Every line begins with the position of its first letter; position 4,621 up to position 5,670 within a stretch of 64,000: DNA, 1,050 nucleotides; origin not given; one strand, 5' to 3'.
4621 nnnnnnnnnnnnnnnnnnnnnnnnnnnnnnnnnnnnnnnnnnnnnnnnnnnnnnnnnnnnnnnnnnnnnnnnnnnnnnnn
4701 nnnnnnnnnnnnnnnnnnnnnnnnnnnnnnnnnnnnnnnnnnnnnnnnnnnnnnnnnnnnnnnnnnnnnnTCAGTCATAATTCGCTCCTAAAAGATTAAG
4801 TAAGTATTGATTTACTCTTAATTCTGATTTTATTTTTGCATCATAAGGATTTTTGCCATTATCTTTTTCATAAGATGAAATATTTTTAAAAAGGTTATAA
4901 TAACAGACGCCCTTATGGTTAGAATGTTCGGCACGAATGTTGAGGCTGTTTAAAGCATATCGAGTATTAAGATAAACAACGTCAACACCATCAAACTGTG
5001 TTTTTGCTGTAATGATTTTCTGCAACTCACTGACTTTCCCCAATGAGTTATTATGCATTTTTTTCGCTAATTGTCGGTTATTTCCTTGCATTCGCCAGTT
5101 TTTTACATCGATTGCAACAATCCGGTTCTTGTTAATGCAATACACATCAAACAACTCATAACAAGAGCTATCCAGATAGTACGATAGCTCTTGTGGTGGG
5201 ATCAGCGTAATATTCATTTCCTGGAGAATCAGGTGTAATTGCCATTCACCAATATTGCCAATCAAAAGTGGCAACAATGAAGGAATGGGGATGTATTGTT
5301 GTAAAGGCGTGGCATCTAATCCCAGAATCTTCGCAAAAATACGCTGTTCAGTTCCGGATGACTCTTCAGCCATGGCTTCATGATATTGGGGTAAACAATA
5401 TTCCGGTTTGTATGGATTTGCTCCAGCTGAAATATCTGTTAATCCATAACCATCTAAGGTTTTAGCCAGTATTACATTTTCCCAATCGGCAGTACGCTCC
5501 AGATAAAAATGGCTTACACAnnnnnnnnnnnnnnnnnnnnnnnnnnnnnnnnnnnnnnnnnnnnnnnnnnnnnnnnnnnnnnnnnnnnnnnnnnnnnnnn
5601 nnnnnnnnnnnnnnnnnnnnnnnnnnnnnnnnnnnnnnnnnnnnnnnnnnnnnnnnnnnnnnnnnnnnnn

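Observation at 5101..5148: PD-(D/E)xK-like nuclease signature near the C-terminus of the large protein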

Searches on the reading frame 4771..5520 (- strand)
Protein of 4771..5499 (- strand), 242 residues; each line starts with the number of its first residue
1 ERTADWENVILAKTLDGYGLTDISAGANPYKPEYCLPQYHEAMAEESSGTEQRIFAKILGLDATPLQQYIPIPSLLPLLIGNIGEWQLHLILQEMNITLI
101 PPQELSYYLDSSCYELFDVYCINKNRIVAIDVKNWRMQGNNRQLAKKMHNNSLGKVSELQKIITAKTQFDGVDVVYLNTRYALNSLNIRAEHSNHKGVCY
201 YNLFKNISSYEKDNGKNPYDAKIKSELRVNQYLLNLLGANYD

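Call 33: profile_search(alignment_id=A2)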
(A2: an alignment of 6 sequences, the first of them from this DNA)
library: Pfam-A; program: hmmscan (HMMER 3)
A. the first sequence (249 residues): domains with independent E <= 10: 2; with E <= 0.001: 0
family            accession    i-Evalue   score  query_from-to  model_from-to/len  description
YjjI-like         PF11230.13      0.064    12.0      20-55         29-64/485  Glycyl radical enzyme YjjI-like
NERD              PF08378.17       0.31    12.0     124-166        39-87/111  Nuclease-related domain
B. every sequence of the alignment scanned on its own (6 sequences): families by number of members that match
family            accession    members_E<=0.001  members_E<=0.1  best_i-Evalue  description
JMY               PF15871.10                 0               1        9.0e-03  Junction-mediating and -regulatory protein
YjjI-like         PF11230.13                 0               1        6.4e-02  Glycyl radical enzyme YjjI-like
LPG_synthase_C    PF09924.15                 0               1        9.6e-02  Phosphatidylglycerol lysyltransferase, C-terminal

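Call 47: search_solved_structures(query=A2, max_evalue=10, show_alignments=3)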
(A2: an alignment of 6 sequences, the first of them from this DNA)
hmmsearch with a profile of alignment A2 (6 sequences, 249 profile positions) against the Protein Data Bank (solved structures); distinct sequences matched with E-value up to 10: 4.
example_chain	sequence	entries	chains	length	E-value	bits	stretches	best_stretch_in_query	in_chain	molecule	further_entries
6e8h_A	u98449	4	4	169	0.062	15.9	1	82-123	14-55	LeSH (Llo2327)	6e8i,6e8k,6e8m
5wy4_A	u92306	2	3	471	0.21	14.1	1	108-173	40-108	Putative uncharacterized protein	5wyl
5jpq_G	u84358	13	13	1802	0.91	12.1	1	108-172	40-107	UTP10 | U3 small nucleolar RNA-associated protein 10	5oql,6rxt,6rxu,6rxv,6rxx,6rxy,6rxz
1c3a_A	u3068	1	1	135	0.96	12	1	165-216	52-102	FLAVOCETIN-A: ALPHA SUBUNIT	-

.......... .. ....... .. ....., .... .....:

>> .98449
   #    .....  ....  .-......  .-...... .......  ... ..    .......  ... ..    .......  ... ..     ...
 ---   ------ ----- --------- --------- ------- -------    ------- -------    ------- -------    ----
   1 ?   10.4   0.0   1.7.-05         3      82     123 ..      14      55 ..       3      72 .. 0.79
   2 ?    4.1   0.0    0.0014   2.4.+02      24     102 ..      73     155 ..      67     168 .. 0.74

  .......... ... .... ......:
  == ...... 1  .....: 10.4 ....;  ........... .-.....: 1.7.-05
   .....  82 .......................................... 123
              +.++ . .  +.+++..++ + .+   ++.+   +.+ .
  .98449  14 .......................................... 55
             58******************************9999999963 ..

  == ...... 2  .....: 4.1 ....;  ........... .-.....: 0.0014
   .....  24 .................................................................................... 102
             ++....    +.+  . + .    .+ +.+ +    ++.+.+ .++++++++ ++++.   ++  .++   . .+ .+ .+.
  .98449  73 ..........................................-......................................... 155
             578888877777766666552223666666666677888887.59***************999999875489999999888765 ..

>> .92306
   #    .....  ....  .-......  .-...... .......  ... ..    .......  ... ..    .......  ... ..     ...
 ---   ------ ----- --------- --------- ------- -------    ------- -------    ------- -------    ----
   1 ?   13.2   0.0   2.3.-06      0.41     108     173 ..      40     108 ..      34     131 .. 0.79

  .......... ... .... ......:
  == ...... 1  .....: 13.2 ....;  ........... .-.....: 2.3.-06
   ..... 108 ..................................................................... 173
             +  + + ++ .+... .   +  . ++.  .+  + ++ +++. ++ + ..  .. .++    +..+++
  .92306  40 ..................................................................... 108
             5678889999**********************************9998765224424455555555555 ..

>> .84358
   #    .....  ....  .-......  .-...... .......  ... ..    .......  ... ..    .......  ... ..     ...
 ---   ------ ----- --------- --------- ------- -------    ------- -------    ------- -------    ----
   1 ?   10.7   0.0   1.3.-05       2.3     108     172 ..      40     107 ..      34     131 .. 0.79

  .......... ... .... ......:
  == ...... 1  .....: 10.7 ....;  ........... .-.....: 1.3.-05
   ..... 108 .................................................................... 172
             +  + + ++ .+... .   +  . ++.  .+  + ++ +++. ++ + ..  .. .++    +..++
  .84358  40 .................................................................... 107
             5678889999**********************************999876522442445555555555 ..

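Call 52: predict_structure(alignment_id=A2)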
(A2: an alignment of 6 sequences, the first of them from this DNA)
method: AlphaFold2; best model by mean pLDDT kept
length: 249 residues; sequences in the alignment: 6
mean_pLDDT: 61.5   pTM: 0.60
mean pLDDT of the five models: 61.5, 59.2, 59.1, 56.9, 41.4
residues with pLDDT >= 90: 7; 70-90: 102; 50-70: 47; < 50: 93
segments of 3 or more residues with pLDDT < 50: 1-85, 195-200
pLDDT, mean of each block of 10 residues (from residue 1): 29 34 36 37 31 35 39 41 52 77 82 81 85 88 58 74 86 85 74 52 73 70 63 78 79
secondary structure, 60 per line:
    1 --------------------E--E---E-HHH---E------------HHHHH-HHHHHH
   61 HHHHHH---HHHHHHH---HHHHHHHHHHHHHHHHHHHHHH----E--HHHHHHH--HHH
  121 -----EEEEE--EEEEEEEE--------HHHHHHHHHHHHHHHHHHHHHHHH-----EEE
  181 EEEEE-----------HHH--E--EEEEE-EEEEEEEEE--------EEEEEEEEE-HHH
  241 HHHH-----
elements in order: H49-53 H55-66 H70-76 H80-101 H109-115 E126-130 E133-140 H149-172 E178-185 E205-209 E211-219 E228-236 H238-244

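Call 56: fold_search(model_id=the predicted structure, library=pdb)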
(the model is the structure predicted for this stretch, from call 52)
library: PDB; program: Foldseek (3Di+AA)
matches with E <= 10: 520; with E <= 0.001: 0
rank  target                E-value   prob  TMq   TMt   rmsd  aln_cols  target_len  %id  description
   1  7vsr_M                5.5e-02  0.30  0.19  0.17  13.2       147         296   14  Structure of McrBC (stalkless mutant) (released 2023-02-15)
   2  6xl1_A                6.2e-02  0.77  0.22  0.15   4.8        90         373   22  crystal structure of cA4-activated Card1(D294N) (released 2020-12-30)
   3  5i6f_A                6.2e-02  0.30  0.19  0.06  12.3       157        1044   10  Crystal structure of C-terminal variant 1 of Chaetomium thermophilum acetyl-CoA carboxylase (released 2016-04-20)
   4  5liz                  8.1e-02  0.92  0.26  0.12   3.8        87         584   11  The structure of Nt.BspD6I nicking endonuclease with all cysteines mutated by serine residues at 0.19 nm resolution . (released 2017-08-02)
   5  7ewv_A                9.2e-02  0.21  0.22  0.27  10.8       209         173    8  Crystal structure of Ebinur Lake virus cap snatching endonuclease (H34A mutant) (released 2022-01-26)
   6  5liq_B                1.1e-01  0.80  0.25  0.12   4.1        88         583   12  The structure of C160S,C508S,C578S mutant of Nt.BspD6I nicking endonuclease at 0.185 nm resolution . (released 2017-08-02)
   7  6g2h_C                1.1e-01  0.21  0.19  0.07  13.2       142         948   10  Filament of acetyl-CoA carboxylase and BRCT domains of BRCA1 (ACC-BRCT) core at 4.6 A resolution (released 2018-06-13)
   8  6qnz_B                1.3e-01  0.87  0.26  0.13   3.8        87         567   11  Crystal structure of the site-specific DNA nickase N.BspD6I E418A Mutant (released 2020-03-04)
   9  5lhc_A                1.3e-01  0.80  0.26  0.12   4.0        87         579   13  The structure of D456A mutant of Nt.BspD6I nicking endonuclease at 0.24 nm resolution . (released 2017-08-16)
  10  5izh_A                1.3e-01  0.57  0.19  0.26   4.5        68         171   10  Lassa virus L protein cap-snatching endonuclease. apo form (released 2016-06-29)
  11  3ean_D                1.3e-01  0.12  0.10  0.05  12.5        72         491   14  Crystal structure of recombinant rat selenoprotein thioredoxin reductase 1 with reduced C-terminal tail (released 2008-12-02)
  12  5cs4_B                1.4e-01  0.25  0.21  0.15  13.1       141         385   11  Crystal structure of domains AC3-AC5 of yeast acetyl-CoA carboxylase (released 2015-10-28)
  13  2okf_A                1.6e-01  0.63  0.18  0.32   3.6        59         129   12  CRYSTAL STRUCTURE OF A FDXN ELEMENT EXCISION CONTROLLING FACTOR PROTEIN (AVA_3312) FROM ANABAENA VARIABILIS AT 1.60 A  (released 2007-01-30)
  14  2inb                  1.6e-01  0.57  0.23  0.39   4.9        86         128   13  Crystal structure of an XisH family protein (ZP_00107633.1) from Nostoc punctiforme PCC 73102 at 1.60 A resolution (released 2006-10-24)
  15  5lhc_B                1.7e-01  0.72  0.26  0.12   4.0        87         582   13  The structure of D456A mutant of Nt.BspD6I nicking endonuclease at 0.24 nm resolution . (released 2017-08-16)
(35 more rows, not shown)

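Call 61: search_protein_families(proteins=[window:4771-5499:-], library=ncbifam, max_evalue=10)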
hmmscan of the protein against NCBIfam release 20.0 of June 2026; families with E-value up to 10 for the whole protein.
window:4771-5499:- (242 aa): 1 family
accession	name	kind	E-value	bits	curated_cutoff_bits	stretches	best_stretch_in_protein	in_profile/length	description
TIGR01766.2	TIGR01766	domain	0.0032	17.9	32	1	121-181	21-80/82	IS200/IS605 family accessory protein TnpB-related protein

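Call 62: search_protein_families(proteins=[window:4771-5499:-], library=padloc, max_evalue=10)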
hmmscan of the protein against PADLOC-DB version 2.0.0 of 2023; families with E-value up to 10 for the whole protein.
window:4771-5499:- (242 aa): 0 families

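Call 78: search_protein_representatives(alignment_id=A2)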
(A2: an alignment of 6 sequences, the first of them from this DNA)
Query: 6 sequences, 249 profile positions. Proteins with E-value up to 0.001 (for the whole library): 82; up to 1e-10: 52; up to 1e-30: 32. The best 82 are listed.
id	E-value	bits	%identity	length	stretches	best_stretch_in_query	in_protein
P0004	1.2e-118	411.3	-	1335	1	1-248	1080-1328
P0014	1.6e-62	227.5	-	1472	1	2-246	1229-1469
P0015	4.2e-56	206.5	-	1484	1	1-244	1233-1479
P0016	2.8e-54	200.5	-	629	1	1-244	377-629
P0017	3.6e-52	193.6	-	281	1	2-217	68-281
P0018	2.8e-50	187.4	-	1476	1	2-245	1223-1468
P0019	5.7e-50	186.4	-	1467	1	2-242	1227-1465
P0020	1.5e-47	178.5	-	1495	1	22-244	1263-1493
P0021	3.3e-47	177.4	-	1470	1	2-244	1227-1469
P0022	4.8e-47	176.8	-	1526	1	2-248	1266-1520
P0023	5.5e-47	176.6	-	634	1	2-240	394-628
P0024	6.9e-47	176.3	-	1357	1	2-247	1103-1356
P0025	9.5e-47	175.8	-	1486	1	2-244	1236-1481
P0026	1.1e-45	172.4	-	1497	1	3-246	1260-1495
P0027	9.6e-44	166.0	-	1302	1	2-244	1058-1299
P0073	1.7e-06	44.0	-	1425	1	63-210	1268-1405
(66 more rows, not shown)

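Call 92: search_solved_structures(query=A5, max_evalue=10, show_alignments=4)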
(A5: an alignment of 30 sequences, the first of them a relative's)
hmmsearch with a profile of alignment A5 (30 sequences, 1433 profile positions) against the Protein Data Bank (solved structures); distinct sequences matched with E-value up to 10: 17.
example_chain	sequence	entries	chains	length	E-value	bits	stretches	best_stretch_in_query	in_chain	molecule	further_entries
8u0w_A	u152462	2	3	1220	4.8e-06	27.6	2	1261-1371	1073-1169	Helicase/UvrB N-terminal domain-containing protein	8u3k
9khv_A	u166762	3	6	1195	5.1e-06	27.5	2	1261-1371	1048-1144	Helicase/UvrB N-terminal domain-containing protein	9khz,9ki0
8u0u_A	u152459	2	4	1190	5.2e-06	27.5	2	1261-1371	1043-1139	Helicase/UvrB N-terminal domain-containing protein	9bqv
9ezx_A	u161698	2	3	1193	5.5e-06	27.4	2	1261-1371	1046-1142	Helicase/UvrB N-terminal domain-containing protein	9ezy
9bf1_A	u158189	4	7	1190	5.6e-06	27.4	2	1261-1371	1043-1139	Helicase/UvrB N-terminal domain-containing protein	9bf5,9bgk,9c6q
9r1o_A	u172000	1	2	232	0.0083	16.9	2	225-340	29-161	sc-apCC-6-DPH-NR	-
8qae_A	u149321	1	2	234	0.026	15.2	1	226-344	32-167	sc-apCC-6-SLLA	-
8zns_A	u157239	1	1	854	0.027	15.2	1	93-198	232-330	CRISPR-associated endonuclease Cas3-HD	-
8g9u_P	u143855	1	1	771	0.12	13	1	99-198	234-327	Cas3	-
8qad_A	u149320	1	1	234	0.16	12.6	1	224-341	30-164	sc-apCC-6-LLIA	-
9r1n_A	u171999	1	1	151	0.23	12.1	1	224-322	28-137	sc-apCC-4-DPH-2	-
8a3k_UNK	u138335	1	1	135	0.41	11.3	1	233-322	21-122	sc-apCC-4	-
8qaf_A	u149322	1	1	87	1.6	9.2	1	237-295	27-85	sc-apCC-8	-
9r1j_A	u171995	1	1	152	2.6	8.6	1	220-315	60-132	sc-apCC-4-NR-1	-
6egc_A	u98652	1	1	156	6.4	7.3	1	220-317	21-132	SC_2L4HC2_23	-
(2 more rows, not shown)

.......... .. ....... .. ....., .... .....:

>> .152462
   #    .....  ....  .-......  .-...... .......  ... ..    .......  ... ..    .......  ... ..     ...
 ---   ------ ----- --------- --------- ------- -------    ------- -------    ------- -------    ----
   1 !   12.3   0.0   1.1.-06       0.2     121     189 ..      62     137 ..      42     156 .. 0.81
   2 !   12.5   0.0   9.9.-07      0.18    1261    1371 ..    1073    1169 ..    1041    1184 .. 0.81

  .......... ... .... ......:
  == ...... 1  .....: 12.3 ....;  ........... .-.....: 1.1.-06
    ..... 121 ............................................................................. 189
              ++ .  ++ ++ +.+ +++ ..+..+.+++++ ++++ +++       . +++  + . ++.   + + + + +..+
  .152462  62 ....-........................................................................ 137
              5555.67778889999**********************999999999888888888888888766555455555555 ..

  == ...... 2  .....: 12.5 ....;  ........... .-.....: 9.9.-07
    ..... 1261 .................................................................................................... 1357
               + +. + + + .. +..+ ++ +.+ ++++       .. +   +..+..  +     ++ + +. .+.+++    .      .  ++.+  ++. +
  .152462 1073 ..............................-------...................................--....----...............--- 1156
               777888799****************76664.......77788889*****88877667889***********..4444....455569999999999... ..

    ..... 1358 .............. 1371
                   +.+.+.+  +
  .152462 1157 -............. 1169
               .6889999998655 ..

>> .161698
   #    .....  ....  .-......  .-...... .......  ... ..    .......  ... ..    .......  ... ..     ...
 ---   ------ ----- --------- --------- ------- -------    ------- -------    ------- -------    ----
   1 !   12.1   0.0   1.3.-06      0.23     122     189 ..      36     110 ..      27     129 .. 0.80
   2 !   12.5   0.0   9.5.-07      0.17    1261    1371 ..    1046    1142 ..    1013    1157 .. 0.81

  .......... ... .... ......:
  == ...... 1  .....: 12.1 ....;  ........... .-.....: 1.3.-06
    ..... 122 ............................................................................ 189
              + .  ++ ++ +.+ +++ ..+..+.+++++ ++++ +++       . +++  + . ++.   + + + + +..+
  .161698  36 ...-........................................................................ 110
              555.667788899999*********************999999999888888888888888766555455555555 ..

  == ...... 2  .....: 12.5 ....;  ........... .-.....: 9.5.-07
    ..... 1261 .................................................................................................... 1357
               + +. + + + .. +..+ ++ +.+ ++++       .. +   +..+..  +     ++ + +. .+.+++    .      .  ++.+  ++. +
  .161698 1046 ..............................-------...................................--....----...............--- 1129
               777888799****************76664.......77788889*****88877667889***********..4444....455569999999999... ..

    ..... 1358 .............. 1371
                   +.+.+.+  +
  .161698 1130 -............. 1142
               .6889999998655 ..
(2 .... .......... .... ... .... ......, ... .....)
